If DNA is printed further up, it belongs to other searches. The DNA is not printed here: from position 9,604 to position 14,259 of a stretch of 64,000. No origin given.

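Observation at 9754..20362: Two giant hairpin-repeat proteins built into the virB9-virB10 junction: a 2093-aa bitopic protein plus a CagY-style 1451-aa VirB10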

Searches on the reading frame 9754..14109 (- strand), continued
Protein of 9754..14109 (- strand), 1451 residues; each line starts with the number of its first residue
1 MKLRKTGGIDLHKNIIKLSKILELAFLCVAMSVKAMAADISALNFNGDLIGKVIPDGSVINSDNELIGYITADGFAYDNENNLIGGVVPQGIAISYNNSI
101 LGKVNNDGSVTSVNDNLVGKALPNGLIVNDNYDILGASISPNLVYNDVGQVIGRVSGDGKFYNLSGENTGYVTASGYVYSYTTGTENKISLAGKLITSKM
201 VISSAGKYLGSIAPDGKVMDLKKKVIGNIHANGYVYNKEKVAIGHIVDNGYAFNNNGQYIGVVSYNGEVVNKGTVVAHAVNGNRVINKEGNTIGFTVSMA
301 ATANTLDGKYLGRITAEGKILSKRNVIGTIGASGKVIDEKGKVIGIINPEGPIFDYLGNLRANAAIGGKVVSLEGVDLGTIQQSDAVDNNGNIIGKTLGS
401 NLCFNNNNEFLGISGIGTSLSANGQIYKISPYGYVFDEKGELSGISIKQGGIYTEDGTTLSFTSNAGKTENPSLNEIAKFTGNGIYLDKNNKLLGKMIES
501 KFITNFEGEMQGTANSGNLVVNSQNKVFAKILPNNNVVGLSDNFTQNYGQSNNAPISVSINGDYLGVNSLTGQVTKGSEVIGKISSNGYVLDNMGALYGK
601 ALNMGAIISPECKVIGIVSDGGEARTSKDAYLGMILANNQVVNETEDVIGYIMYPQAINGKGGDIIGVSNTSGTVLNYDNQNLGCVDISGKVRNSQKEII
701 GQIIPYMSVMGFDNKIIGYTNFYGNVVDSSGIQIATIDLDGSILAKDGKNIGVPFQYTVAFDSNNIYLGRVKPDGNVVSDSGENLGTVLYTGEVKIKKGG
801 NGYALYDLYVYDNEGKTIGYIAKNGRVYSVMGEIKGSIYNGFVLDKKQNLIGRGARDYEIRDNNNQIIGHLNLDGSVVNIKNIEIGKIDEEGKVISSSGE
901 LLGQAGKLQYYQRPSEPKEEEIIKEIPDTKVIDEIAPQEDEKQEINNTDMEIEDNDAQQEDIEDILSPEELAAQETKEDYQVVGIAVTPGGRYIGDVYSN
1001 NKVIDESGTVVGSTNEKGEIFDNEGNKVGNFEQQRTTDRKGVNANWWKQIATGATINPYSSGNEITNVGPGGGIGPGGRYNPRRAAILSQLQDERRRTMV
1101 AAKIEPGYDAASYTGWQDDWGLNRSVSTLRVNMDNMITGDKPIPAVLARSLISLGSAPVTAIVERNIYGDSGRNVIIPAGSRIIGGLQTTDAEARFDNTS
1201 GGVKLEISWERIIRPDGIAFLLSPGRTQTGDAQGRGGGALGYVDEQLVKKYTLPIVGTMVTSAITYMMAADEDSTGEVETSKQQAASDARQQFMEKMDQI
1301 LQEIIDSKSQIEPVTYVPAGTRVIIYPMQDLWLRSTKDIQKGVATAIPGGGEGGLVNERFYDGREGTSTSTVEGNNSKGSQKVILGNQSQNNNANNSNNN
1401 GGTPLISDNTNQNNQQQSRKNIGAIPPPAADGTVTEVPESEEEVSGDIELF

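Call 23: find_encoding_contigs(protein=P0110, flank=10000, max_places=2)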
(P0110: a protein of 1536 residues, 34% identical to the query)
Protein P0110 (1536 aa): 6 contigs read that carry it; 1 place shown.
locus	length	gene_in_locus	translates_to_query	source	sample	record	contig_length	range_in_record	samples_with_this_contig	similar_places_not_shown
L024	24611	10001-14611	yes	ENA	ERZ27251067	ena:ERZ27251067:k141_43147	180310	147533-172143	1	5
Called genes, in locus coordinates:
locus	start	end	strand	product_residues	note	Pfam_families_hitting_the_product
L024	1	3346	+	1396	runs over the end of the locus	-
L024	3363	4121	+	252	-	PF04335:VirB8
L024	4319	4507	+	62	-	-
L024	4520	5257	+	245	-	PF04335:VirB8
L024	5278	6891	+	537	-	PF03524:CagX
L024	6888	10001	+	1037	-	-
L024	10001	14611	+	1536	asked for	PF12396:DUF3659 (faint), PF21784:Bflower (faint), PF21785:Bflower_2, PF03743:TrbI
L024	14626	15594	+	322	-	PF00437:T2SSE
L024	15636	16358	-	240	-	-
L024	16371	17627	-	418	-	-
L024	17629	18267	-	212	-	-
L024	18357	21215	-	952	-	-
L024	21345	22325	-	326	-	PF01381:HTH_3, PF12844:HTH_19 (weak), PF13443:HTH_26 (faint), PF13560:HTH_31, PF01381:HTH_3, PF13560:HTH_31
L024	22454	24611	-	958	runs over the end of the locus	PF01551:Peptidase_M23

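Call 24: find_encoding_contigs(protein=P0096, flank=10000, max_places=2)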
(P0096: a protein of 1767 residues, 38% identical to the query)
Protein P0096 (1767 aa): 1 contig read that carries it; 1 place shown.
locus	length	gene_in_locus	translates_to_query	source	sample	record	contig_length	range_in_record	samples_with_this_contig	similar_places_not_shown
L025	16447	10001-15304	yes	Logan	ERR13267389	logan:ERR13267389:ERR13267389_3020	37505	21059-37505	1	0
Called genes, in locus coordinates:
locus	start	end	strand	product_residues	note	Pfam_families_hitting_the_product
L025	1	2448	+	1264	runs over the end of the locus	-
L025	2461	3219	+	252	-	PF04335:VirB8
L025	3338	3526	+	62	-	-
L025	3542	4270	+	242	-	PF04335:VirB8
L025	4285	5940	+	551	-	PF03524:CagX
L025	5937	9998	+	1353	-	-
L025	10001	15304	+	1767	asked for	PF05593:RHS_repeat (faint), PF21784:Bflower (faint), PF21785:Bflower_2, PF12396:DUF3659 (weak), PF21785:Bflower_2, PF03743:TrbI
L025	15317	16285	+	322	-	PF00437:T2SSE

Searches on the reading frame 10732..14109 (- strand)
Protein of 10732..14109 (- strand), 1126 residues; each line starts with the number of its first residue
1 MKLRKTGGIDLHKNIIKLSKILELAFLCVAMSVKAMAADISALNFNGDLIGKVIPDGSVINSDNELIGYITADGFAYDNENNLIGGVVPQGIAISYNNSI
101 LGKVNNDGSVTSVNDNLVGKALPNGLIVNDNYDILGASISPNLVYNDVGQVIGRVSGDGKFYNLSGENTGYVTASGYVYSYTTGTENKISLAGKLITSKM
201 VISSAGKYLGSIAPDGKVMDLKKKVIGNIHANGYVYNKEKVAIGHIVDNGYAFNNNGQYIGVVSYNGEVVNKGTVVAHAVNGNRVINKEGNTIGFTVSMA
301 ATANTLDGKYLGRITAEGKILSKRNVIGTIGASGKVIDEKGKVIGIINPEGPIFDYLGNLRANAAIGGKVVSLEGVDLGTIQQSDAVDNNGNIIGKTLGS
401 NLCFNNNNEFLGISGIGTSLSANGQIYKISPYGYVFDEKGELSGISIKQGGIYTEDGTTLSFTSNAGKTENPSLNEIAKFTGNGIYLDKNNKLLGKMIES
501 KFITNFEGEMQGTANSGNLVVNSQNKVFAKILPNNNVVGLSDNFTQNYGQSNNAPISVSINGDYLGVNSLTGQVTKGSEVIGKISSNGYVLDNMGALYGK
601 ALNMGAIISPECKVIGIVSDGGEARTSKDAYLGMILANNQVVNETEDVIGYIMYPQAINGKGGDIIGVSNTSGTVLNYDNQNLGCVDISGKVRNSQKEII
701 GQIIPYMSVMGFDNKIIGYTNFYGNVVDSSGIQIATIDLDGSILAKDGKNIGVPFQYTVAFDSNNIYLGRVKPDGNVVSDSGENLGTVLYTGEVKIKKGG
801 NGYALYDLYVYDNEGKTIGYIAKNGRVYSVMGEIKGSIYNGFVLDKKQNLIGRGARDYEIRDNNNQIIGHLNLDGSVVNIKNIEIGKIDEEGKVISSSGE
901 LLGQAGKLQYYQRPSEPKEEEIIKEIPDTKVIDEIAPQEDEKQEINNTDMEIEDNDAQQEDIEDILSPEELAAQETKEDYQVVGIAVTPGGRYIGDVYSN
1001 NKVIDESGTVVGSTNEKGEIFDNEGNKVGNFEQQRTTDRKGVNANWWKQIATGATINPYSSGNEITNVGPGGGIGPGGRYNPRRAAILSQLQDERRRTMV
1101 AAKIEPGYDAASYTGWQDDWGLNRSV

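Call 17: search_protein_families(library=pfam, proteins=[window:10732-14109:-], max_evalue=10)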
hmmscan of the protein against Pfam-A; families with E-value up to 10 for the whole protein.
seq(1126 aa): 4 families
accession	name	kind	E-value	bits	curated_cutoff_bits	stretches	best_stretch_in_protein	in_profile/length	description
PF21785.3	Bflower_2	-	3.4e-53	178.7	38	9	810-907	4-98/112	5-fold beta-flower protein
PF21784.3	Bflower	-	5.6e-17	62.6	25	5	803-852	13-61/116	4-fold beta flower protein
PF12396.14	DUF3659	-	1.3e-06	28.6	24.8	4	859-906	13-56/61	Protein of unknown function (DUF3659)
PF00571.33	CBS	-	0.077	13.8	24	0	336-348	35-47/57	CBS domain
